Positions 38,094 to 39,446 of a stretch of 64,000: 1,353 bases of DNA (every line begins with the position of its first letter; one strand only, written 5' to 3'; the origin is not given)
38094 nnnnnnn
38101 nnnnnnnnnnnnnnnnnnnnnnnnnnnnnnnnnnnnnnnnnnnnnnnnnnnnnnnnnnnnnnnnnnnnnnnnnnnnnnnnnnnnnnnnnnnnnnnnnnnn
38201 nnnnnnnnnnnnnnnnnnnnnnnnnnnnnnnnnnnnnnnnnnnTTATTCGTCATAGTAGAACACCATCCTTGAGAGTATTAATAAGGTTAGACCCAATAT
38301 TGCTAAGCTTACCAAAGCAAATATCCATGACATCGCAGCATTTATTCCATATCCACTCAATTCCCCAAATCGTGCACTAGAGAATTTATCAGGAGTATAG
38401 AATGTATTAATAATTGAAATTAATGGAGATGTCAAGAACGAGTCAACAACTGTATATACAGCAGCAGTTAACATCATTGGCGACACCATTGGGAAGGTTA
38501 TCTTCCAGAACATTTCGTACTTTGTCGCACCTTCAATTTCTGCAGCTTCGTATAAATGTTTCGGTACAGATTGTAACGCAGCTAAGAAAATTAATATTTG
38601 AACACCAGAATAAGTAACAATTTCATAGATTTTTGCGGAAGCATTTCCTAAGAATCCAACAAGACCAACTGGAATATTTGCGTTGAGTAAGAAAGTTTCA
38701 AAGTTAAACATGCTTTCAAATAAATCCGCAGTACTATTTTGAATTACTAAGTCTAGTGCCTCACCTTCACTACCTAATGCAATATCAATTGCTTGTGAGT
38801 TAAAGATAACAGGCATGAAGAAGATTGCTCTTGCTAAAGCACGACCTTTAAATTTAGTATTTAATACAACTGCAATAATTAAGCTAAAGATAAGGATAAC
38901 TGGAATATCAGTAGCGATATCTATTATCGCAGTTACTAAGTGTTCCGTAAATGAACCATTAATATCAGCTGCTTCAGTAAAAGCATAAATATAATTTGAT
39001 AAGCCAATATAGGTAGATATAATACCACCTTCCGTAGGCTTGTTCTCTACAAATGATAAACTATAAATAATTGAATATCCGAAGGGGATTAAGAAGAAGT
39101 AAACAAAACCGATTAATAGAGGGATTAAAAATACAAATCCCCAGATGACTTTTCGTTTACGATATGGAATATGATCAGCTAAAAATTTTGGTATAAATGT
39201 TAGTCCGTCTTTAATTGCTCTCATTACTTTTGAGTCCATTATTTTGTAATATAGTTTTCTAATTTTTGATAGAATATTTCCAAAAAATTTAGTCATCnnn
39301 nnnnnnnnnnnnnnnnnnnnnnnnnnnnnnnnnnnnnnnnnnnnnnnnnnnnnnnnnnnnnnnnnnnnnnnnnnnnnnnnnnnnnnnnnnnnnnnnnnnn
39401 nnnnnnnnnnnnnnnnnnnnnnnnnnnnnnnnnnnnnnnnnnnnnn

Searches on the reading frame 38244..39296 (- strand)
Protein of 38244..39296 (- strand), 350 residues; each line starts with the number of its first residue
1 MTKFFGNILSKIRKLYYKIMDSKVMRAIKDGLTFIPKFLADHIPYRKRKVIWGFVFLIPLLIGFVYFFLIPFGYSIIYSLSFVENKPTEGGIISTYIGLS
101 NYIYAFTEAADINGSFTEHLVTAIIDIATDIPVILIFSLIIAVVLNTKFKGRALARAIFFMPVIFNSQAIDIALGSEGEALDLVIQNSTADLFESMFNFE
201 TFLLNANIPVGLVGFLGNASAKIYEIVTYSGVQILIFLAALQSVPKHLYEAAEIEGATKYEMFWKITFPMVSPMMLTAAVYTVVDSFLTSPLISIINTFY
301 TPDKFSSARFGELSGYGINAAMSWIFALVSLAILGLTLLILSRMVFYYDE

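Call 4: search_protein_families(library=pfam, proteins=[window:38244-39296:-], max_evalue=0.01)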
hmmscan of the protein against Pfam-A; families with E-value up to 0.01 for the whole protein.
window:38244-39296:- (350 aa): 1 family
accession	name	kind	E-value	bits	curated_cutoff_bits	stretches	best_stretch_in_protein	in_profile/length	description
PF00528.27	BPD_transp_1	-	8.9e-10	39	26.4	1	114-340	13-173/184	Binding-protein-dependent transport system inner membrane component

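Call 5: search_protein_families(library=ncbifam, proteins=[window:38244-39296:-], max_evalue=0.01)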
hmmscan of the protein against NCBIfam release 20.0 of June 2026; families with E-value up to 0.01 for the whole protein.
window:38244-39296:- (350 aa): 10 families
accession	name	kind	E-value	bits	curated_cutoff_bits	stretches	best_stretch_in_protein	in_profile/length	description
NF007852.0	PRK10561.1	equivalog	7.6e-15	55.5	335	1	51-294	12-235/295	sn-glycerol-3-phosphate ABC transporter permease UgpA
NF040932.1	ABC_arch_GlcU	equivalog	1.5e-07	31.3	340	1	229-328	144-243/272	glucose ABC transporter permease GlcU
TIGR00969.1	3a0106s02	subfamily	3.6e-07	29.9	240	1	241-284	166-209/272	sulfate ABC transporter permease subunit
NF008232.0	PRK10999.1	equivalog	6.8e-07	28.4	392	1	234-274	391-432/520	maltose ABC transporter permease MalF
TIGR03262.1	PhnU2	equivalog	4.6e-06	25.6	593.25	2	224-305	415-493/546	putative 2-aminoethylphosphonate ABC transporter permease subunit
TIGR01581.1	Mo_ABC_porter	hypoth_equivalog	4.1e-05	23.2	210.3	1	237-282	122-167/225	ABC transporter permease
NF040931.1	ABC_arch_GlcT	equivalog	0.00012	21.8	360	1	93-280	33-205/278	glucose ABC transporter permease GlcT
TIGR02139.1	permease_CysT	equivalog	0.00016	21.3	246.1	1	240-279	154-193/265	sulfate ABC transporter permease subunit CysT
TIGR02141.1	modB_ABC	equivalog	0.00017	21.3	182.6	1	238-282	100-144/208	molybdate ABC transporter permease subunit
NF006939.0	PRK09421.1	equivalog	0.009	15.4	262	1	239-283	114-158/230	molybdate ABC transporter permease subunit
